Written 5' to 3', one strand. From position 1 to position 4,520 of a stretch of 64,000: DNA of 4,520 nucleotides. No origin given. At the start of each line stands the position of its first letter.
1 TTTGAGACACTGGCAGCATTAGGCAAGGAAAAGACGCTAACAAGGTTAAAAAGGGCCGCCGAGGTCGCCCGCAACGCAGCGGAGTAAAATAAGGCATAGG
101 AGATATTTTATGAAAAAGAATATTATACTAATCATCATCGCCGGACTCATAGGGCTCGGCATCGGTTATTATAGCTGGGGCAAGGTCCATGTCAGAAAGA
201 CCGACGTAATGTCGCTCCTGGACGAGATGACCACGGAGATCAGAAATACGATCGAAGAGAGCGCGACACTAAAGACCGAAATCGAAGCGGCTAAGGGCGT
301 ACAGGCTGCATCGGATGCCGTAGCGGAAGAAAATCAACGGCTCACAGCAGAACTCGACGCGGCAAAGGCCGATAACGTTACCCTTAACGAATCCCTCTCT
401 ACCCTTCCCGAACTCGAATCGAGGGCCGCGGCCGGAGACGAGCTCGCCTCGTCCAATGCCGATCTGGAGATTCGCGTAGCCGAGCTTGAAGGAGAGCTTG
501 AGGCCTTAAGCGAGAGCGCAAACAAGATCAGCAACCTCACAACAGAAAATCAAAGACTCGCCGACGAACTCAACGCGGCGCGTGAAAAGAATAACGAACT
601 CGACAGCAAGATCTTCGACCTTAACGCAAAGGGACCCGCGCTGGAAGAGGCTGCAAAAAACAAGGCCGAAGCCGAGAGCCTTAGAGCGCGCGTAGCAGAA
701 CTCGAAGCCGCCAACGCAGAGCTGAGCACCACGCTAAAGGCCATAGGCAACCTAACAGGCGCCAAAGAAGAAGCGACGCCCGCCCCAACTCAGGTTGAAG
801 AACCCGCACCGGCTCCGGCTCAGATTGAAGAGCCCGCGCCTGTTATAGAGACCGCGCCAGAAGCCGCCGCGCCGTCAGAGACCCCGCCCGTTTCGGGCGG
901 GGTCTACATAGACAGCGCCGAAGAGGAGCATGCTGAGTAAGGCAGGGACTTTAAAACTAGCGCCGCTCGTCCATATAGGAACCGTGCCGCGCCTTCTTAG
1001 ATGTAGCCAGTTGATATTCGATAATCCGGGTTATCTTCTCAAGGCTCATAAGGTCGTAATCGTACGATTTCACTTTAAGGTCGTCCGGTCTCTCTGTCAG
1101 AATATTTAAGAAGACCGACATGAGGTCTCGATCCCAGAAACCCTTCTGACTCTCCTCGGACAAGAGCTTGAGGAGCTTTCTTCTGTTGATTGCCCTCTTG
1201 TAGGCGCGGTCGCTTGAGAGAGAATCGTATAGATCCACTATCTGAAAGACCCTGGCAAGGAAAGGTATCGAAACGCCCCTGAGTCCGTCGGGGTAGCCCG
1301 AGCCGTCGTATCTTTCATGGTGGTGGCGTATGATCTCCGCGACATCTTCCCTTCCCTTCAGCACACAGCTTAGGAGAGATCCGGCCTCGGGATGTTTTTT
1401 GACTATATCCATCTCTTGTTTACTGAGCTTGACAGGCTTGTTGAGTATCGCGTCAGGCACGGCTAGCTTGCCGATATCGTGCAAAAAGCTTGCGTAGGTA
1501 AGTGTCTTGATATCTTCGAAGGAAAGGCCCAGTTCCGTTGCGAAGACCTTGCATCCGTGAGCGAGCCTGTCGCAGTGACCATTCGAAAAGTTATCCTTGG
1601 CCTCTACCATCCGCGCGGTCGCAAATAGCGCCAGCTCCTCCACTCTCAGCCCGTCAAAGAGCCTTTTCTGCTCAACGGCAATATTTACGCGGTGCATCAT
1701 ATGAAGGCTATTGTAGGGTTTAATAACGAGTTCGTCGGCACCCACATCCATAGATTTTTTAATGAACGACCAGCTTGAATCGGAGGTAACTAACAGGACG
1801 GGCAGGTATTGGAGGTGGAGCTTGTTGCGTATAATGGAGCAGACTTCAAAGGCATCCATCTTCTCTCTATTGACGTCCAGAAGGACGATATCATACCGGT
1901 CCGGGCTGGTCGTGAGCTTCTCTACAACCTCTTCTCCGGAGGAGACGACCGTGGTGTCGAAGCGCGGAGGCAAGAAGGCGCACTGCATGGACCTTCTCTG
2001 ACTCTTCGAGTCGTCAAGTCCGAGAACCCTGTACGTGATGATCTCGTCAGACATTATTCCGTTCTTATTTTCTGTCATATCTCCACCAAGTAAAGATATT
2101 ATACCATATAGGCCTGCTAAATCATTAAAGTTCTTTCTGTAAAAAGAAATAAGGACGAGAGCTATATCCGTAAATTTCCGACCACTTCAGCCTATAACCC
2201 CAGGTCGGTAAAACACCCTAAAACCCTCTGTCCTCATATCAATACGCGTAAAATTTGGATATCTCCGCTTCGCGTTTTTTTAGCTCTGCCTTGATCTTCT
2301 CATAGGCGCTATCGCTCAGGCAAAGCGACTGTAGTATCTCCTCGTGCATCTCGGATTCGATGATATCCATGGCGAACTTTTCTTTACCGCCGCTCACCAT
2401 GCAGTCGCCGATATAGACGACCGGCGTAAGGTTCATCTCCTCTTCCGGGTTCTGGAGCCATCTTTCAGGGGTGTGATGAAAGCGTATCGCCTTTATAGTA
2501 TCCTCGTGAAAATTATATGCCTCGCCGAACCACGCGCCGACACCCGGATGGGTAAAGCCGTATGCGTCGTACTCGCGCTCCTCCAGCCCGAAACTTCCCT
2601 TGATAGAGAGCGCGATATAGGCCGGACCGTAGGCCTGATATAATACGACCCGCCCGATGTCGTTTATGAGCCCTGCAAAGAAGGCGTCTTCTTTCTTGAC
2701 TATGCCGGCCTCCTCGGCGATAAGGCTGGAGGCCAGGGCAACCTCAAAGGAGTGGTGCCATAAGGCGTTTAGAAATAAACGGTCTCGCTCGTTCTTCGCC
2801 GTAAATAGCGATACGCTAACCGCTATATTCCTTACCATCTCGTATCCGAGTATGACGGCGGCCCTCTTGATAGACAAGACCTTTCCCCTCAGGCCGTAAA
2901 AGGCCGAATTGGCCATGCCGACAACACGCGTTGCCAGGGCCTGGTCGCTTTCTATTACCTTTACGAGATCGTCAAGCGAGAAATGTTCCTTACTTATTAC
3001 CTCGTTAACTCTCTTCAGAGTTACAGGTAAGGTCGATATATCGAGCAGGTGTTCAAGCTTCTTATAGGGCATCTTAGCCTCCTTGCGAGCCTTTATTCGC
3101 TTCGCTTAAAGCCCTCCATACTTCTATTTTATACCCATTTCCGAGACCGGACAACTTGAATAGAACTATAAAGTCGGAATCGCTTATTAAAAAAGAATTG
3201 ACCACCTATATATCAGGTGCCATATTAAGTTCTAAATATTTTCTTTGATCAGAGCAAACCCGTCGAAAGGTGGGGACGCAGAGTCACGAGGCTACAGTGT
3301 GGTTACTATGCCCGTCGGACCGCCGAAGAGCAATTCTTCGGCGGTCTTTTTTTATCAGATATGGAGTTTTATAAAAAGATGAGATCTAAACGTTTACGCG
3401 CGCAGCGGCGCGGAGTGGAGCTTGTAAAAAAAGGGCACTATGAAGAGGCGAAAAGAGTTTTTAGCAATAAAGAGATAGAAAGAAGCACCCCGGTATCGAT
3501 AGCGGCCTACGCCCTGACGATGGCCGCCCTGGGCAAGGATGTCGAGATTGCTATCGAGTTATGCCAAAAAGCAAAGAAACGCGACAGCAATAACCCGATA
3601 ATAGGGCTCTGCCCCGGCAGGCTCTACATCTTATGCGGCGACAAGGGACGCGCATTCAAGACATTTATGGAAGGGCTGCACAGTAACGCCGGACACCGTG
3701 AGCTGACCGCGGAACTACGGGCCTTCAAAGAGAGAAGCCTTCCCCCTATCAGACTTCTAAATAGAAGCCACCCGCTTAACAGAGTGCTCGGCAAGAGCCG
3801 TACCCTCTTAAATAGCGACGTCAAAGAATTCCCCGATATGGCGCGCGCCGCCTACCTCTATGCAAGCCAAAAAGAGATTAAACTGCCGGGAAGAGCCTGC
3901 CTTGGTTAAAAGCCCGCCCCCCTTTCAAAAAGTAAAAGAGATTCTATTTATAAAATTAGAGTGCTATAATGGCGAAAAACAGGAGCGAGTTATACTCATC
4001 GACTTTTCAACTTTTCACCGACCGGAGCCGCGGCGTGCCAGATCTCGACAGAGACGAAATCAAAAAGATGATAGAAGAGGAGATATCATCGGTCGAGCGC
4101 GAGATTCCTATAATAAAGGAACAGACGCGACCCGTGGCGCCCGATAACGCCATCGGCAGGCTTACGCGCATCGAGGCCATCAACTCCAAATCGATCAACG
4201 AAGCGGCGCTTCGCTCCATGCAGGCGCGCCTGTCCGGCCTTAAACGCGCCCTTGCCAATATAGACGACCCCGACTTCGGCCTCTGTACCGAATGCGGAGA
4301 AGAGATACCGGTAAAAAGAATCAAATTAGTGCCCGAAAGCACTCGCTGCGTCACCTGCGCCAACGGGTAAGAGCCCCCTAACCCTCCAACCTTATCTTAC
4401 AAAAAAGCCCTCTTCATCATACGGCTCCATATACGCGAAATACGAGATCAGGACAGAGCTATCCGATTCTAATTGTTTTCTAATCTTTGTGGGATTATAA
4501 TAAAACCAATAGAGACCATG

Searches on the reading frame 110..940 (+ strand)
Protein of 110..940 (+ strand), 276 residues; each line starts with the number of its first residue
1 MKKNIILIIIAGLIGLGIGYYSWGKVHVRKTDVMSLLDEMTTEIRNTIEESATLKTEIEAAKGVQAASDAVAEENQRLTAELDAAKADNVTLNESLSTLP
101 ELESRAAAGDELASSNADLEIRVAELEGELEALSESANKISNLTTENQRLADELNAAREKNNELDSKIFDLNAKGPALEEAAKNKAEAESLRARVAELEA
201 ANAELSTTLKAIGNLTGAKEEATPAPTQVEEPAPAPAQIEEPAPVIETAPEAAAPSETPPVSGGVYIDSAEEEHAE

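Call 93: search_protein_families(library=pfam, proteins=[window:110-940:+], max_evalue=0.001)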
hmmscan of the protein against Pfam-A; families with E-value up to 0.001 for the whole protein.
window:110-940:+ (276 aa): 5 families
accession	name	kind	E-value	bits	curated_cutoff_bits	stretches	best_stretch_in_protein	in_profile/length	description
PF11365.13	SOGA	-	0.00032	22.1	31.1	0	127-172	54-88/94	Protein SOGA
PF23991.1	DUF7310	-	0.00046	21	40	0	93-157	16-80/83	Coiled-coil region of unknown function (DUF7310)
PF13747.11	DUF4164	-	0.00048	20.9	27.2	0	106-165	7-66/89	Domain of unknown function (DUF4164)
PF14662.11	KASH_CCD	-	0.00071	20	43.3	0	64-222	13-152/191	Coiled-coil region of CCDC155 or KASH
PF06005.17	ZapB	-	0.00072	20.4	31.5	0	35-99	4-65/71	Cell division protein ZapB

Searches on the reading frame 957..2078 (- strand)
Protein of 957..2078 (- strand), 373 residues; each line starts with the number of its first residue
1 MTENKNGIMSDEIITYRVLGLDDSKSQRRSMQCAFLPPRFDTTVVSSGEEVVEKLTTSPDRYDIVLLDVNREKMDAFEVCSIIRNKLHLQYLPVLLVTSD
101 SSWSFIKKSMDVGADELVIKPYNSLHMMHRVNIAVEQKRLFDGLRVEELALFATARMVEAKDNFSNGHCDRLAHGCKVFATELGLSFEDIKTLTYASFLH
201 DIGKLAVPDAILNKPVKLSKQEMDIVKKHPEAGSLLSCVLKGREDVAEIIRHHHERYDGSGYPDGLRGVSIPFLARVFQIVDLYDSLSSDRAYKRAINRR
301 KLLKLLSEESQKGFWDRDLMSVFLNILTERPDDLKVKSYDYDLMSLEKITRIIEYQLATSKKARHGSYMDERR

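Call 93: search_protein_families(library=pfam, proteins=[window:957-2078:-], max_evalue=0.001)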
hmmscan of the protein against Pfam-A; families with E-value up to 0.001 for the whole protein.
window:957-2078:- (373 aa): 3 families
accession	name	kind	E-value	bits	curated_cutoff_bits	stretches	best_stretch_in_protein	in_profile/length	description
PF13487.12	HD_5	-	9.5e-32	110.5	27.2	1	155-317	4-168/170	HD domain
PF01966.28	HD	-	2.2e-14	54.1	22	1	168-285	4-114/116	HD domain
PF00072.30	Response_reg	-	4.1e-13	49.9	30.2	1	19-131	2-110/111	Response regulator receiver domain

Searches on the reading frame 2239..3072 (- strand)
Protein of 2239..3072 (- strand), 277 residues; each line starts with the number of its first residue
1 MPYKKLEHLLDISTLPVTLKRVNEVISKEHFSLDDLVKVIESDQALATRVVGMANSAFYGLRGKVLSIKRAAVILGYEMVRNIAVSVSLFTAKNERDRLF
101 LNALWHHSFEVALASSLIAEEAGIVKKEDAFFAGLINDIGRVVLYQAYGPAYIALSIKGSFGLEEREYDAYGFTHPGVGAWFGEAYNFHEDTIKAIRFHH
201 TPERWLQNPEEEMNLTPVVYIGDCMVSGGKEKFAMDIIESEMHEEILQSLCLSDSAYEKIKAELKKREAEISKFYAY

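Call 93: search_protein_families(library=pfam, proteins=[window:2239-3072:-], max_evalue=0.001)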
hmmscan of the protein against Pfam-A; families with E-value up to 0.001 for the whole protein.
window:2239-3072:- (277 aa): 2 families
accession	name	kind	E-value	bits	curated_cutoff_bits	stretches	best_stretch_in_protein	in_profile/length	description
PF08668.18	HDOD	-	7.5e-44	150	22.9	1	13-202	2-196/196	HDOD domain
PF01966.28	HD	-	8.2e-05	23.3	22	1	105-213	2-98/116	HD domain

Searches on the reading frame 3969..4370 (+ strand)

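Call 93: search_protein_families(library=pfam, proteins=[window:3969-4370:+], max_evalue=0.001)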
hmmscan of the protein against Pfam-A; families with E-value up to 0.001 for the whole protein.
window:3969-4370:+ (133 aa): 1 family
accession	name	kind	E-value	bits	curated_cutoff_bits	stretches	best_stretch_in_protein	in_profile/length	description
PF01258.23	zf-dskA_traR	-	3.4e-10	40.2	24.9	1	102-132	2-32/36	Prokaryotic dksA/traR C4-type zinc finger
